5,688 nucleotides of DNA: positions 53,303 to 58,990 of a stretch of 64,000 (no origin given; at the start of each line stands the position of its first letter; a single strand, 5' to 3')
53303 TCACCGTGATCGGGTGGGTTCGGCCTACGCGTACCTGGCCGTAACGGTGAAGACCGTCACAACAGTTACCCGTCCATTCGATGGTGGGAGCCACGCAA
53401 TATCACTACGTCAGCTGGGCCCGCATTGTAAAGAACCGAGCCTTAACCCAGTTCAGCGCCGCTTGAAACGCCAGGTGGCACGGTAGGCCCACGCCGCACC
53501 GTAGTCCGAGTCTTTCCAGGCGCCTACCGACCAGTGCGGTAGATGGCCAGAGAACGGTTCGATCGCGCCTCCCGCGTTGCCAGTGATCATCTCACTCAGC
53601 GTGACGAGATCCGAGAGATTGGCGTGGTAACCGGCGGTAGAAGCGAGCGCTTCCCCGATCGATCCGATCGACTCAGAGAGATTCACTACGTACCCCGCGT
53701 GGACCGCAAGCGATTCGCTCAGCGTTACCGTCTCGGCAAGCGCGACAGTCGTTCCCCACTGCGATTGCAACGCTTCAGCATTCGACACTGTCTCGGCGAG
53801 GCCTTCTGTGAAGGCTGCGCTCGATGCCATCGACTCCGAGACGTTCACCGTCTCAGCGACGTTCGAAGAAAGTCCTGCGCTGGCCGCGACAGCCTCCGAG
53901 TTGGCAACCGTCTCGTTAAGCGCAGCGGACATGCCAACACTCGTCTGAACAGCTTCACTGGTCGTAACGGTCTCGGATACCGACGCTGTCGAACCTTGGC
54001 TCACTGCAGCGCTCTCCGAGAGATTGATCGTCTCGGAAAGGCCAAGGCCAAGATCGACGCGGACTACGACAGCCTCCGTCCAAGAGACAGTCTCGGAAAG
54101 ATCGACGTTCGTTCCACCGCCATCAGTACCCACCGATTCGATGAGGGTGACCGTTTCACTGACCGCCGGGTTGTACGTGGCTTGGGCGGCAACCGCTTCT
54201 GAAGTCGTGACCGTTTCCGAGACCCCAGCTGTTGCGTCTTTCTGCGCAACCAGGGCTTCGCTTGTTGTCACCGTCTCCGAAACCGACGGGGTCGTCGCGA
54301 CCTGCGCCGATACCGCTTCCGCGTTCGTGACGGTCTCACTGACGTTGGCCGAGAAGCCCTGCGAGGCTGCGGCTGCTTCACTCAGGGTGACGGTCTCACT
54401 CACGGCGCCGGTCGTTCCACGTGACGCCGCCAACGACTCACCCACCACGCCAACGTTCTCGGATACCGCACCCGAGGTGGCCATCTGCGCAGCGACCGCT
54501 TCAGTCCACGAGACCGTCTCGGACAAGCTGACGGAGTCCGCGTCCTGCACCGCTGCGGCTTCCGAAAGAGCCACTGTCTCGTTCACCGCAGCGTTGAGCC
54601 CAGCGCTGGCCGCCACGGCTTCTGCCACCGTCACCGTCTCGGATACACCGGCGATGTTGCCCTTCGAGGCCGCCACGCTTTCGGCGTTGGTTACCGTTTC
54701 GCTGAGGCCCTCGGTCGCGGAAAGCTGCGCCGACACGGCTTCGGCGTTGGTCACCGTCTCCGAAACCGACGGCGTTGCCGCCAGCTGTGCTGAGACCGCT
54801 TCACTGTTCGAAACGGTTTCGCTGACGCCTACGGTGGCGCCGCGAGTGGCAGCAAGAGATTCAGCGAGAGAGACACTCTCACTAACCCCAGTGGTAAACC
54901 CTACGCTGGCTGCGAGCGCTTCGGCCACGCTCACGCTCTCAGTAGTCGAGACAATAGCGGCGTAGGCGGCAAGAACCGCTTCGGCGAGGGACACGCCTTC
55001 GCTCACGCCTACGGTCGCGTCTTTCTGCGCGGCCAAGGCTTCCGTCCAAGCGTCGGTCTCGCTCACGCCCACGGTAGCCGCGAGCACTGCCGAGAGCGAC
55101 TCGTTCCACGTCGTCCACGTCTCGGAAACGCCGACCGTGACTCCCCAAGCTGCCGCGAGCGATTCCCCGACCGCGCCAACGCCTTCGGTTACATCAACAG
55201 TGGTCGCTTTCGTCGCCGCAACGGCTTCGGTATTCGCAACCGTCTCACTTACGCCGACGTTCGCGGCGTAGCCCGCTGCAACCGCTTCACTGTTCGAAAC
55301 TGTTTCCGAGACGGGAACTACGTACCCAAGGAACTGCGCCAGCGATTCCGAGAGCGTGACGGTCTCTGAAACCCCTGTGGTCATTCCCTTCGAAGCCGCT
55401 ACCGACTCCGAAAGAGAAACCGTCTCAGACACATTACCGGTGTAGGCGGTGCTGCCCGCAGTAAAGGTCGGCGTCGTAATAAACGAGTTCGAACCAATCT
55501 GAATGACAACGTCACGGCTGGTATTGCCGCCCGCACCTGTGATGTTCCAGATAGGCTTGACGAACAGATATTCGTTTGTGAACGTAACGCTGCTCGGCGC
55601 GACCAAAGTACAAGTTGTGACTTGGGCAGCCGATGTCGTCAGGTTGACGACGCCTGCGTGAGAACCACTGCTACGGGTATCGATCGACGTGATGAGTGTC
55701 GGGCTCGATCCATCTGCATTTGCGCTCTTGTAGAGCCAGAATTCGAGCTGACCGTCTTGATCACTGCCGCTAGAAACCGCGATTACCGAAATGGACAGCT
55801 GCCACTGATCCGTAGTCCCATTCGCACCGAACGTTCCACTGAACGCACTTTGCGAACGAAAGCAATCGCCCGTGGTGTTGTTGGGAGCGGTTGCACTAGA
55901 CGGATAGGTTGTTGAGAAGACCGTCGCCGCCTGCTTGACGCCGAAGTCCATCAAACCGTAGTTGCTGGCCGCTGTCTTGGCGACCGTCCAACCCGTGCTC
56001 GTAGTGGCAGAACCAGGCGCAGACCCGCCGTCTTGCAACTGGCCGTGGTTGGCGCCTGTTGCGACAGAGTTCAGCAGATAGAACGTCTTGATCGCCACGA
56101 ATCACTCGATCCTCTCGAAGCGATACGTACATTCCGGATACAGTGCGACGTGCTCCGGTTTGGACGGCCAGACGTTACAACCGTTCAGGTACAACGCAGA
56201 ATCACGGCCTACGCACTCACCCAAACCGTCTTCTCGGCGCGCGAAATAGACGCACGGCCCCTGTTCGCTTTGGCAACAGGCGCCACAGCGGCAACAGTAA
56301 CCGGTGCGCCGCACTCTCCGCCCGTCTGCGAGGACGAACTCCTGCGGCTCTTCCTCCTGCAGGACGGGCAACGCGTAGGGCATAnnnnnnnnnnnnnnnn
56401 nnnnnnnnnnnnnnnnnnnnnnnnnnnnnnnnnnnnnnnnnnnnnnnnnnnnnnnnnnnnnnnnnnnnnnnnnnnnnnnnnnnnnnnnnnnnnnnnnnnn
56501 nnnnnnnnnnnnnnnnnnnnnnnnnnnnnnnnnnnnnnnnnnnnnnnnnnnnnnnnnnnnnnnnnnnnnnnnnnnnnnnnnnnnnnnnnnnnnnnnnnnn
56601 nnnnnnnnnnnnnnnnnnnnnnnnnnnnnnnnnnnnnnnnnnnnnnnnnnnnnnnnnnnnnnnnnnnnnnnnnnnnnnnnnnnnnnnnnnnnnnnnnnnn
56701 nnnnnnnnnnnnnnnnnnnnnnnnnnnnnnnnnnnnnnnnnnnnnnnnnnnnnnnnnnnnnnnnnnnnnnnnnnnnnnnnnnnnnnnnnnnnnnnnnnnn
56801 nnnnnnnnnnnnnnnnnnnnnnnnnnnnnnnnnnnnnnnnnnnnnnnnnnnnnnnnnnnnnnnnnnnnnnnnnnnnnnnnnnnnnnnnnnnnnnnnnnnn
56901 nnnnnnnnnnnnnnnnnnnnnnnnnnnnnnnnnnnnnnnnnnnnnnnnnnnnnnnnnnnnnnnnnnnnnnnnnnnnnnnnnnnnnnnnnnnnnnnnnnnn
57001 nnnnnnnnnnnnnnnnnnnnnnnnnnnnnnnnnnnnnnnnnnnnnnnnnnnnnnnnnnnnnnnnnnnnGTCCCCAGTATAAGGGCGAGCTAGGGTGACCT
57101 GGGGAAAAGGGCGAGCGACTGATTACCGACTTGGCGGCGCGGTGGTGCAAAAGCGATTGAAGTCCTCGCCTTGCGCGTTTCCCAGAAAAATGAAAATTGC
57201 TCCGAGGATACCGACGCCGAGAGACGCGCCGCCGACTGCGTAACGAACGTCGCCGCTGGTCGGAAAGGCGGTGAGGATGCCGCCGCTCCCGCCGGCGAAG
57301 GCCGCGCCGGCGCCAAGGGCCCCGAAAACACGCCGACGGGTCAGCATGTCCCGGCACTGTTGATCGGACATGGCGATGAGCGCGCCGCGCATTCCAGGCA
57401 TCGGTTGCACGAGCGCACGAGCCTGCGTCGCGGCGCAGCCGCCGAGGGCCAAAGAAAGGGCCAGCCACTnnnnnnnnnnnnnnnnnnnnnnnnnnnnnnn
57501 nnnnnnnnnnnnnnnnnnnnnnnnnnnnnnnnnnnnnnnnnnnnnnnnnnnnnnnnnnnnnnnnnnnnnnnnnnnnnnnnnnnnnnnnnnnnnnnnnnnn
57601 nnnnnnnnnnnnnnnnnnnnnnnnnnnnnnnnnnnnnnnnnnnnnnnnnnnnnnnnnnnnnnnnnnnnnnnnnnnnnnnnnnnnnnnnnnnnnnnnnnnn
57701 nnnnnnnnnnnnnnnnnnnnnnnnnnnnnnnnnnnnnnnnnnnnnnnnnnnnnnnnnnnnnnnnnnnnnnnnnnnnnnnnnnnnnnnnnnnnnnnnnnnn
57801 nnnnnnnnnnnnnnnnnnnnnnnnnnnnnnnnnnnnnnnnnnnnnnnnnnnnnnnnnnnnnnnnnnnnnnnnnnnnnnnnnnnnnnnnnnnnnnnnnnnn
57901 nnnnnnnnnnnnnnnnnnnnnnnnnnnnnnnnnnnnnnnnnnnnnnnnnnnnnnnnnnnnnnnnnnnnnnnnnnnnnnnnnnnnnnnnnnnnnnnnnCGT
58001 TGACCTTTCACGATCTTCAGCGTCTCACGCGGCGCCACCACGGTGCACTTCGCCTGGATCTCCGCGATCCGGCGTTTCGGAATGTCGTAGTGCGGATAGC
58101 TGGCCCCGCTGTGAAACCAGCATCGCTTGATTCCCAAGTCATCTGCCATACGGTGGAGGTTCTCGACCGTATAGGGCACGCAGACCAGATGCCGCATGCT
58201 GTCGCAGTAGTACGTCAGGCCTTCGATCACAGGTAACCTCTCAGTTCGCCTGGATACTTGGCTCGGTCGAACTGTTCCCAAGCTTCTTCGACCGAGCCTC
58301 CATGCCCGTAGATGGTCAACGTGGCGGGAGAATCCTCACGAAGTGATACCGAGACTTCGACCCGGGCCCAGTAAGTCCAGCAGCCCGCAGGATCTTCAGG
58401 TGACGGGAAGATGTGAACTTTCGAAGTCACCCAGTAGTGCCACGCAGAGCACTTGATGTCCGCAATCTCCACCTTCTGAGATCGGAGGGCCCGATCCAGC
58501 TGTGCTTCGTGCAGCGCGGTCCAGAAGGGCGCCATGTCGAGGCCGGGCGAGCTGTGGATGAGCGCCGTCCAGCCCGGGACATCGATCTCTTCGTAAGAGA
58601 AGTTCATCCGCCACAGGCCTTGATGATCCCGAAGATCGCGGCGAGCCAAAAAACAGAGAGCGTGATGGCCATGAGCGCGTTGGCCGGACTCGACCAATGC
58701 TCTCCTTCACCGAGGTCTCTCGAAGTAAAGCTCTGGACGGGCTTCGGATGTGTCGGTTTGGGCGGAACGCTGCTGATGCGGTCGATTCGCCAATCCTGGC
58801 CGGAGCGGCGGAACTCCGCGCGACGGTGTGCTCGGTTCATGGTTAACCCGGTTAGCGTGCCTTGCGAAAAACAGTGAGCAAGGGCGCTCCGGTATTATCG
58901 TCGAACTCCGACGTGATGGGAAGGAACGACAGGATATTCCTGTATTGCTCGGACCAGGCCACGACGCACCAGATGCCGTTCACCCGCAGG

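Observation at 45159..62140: Over-represented palindrome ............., preferentially on stop/start junctions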

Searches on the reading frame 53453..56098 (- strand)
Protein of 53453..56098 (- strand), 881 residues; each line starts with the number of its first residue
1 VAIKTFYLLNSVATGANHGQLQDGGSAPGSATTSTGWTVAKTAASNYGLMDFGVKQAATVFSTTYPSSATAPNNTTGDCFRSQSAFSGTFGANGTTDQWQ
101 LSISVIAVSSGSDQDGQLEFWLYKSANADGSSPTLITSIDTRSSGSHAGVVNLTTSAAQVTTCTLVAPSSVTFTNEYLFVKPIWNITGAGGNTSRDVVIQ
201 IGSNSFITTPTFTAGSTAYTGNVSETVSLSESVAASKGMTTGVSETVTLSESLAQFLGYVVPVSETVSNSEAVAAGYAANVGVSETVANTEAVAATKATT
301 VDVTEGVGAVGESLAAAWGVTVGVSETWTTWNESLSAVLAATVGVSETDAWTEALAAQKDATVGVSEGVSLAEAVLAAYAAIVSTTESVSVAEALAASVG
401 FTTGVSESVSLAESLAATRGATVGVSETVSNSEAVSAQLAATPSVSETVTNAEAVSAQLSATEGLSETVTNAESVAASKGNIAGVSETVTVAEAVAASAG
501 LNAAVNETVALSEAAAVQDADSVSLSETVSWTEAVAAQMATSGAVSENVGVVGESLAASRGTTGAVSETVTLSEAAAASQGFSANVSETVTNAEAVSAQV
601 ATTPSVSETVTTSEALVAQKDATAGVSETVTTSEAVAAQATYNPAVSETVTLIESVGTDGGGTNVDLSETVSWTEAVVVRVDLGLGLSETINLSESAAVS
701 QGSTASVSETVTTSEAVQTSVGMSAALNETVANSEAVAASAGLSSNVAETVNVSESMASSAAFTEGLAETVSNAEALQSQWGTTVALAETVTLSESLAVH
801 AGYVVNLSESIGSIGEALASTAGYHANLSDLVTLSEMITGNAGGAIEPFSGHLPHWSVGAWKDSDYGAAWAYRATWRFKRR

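Call 7: search_dna_similar(query=window:53453-56098:-, collection=phages, mode=protein, max_rows=15)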
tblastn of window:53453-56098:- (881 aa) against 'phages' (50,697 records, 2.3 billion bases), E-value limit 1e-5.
No match.

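Call 8: search_protein_families(library=pfam, proteins=[window:53453-56098:-])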
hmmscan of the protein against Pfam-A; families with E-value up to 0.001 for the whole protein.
window:53453-56098:- (881 aa): 0 families

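Call 16: search_protein_families(library=phrogs, proteins=[window:53453-56098:-], max_evalue=0.001)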
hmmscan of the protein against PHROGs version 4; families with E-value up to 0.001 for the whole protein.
window:53453-56098:- (881 aa): 0 families

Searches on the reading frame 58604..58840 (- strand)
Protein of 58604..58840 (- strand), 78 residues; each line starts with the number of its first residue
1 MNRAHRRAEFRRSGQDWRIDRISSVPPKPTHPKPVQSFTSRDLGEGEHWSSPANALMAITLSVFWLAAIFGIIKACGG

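Call 46: search_protein_families(library=pfam, max_evalue=1, proteins=[window:58604-58840:-])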
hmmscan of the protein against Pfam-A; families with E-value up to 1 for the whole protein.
window:58604-58840:- (78 aa): 1 family
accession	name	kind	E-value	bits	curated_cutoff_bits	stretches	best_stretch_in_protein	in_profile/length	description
PF10590.14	PNP_phzG_C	-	0.014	15.7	27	1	2-23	19-41/42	Pyridoxine 5'-phosphate oxidase C-terminal dimerisation region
